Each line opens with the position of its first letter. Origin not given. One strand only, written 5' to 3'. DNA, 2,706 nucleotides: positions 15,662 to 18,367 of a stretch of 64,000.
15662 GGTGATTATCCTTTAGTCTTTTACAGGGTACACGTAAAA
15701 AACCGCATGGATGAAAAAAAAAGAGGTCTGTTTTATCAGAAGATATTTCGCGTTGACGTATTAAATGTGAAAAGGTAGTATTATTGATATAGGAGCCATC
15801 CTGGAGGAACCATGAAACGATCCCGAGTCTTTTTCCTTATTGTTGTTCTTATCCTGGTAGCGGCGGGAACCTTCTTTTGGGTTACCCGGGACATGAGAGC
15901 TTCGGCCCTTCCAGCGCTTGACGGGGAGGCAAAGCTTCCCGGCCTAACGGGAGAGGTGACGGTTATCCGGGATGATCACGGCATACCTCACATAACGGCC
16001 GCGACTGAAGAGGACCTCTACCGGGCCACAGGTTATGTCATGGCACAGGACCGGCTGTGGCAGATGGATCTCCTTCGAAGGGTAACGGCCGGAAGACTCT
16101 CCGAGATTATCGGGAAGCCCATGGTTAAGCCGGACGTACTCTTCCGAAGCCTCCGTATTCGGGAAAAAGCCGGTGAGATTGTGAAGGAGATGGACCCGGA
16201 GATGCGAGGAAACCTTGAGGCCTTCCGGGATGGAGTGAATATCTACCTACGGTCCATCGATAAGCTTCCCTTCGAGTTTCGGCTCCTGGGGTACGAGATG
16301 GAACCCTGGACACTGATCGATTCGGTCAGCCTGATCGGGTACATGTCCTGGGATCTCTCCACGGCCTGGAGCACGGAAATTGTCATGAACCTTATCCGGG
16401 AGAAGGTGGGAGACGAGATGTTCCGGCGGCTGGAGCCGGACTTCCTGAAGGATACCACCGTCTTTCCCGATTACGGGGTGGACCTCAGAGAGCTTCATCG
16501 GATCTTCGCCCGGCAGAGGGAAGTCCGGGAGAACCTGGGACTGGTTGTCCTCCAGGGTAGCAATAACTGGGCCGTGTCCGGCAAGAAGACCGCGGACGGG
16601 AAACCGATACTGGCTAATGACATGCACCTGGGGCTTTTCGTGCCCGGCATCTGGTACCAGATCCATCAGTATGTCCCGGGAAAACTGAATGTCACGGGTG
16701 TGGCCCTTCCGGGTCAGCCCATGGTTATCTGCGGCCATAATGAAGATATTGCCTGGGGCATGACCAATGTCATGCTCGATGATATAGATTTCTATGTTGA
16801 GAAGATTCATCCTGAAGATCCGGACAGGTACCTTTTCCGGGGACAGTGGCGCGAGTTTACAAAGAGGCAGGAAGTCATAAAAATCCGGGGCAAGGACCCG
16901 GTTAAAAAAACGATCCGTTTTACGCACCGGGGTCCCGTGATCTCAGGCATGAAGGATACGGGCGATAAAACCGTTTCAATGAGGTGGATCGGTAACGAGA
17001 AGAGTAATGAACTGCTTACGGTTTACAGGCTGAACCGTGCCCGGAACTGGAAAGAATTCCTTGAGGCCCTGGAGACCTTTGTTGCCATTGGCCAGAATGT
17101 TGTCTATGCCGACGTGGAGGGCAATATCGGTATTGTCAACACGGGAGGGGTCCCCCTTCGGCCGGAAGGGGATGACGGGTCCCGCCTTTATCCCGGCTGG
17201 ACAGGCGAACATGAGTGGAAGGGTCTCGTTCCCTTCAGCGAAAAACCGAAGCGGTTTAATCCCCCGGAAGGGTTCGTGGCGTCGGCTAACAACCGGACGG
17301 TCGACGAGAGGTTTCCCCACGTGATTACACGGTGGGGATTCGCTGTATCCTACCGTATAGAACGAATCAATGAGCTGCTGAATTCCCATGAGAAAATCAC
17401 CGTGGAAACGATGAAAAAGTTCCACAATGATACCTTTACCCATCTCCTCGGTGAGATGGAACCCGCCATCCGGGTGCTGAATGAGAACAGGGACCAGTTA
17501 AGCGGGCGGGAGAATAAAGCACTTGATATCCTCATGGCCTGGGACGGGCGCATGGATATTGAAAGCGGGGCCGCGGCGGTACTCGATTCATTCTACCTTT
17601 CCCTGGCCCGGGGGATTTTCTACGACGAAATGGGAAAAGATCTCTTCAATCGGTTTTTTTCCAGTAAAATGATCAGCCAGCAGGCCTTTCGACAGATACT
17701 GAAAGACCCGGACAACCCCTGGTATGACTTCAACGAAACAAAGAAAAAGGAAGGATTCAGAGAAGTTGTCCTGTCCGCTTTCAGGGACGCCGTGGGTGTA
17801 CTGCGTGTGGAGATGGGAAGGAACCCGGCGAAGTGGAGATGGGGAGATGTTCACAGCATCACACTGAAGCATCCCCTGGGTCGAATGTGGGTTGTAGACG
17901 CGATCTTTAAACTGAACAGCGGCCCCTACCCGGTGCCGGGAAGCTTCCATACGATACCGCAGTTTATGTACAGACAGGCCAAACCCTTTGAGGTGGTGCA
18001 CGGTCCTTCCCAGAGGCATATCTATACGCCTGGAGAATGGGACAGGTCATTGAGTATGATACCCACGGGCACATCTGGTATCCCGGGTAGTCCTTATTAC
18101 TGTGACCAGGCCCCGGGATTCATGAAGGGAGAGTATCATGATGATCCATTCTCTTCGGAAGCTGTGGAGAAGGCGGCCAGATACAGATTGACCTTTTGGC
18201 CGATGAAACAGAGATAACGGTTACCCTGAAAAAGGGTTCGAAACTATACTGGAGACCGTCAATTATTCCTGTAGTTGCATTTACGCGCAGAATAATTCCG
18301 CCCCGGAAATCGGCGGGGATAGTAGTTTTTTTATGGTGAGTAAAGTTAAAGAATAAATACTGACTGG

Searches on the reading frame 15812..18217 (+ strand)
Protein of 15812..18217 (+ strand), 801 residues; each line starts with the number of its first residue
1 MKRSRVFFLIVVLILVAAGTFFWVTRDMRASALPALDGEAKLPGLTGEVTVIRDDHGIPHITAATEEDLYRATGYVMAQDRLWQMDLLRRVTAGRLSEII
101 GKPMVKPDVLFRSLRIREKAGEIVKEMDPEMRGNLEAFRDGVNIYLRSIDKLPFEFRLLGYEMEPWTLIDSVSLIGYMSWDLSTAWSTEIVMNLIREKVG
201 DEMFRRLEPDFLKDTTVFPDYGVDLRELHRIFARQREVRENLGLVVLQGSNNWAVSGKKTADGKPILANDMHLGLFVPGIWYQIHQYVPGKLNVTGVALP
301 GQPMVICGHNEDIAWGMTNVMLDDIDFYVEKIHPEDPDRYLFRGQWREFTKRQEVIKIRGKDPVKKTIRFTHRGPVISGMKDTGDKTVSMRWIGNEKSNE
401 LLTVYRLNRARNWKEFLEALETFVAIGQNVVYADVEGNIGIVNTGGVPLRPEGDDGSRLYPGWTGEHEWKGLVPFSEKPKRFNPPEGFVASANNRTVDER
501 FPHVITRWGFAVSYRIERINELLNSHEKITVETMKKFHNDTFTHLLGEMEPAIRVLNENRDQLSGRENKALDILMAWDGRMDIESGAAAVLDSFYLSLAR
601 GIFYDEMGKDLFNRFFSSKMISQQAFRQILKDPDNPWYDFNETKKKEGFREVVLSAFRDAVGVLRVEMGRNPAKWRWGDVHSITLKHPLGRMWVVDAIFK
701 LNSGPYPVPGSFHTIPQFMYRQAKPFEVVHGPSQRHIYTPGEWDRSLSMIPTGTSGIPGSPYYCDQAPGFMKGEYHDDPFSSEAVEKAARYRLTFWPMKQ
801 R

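Call 43: search_protein_families(library=pfam, proteins=[window:15812-18217:+], max_evalue=0.00001)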
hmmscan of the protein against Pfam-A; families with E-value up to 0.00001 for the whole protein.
window:15812-18217:+ (801 aa): 1 family
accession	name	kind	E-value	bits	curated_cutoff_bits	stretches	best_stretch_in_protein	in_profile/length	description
PF01804.23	Penicil_amidase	-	1.2e-226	755.4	21.3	1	48-787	1-675/675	Penicillin amidase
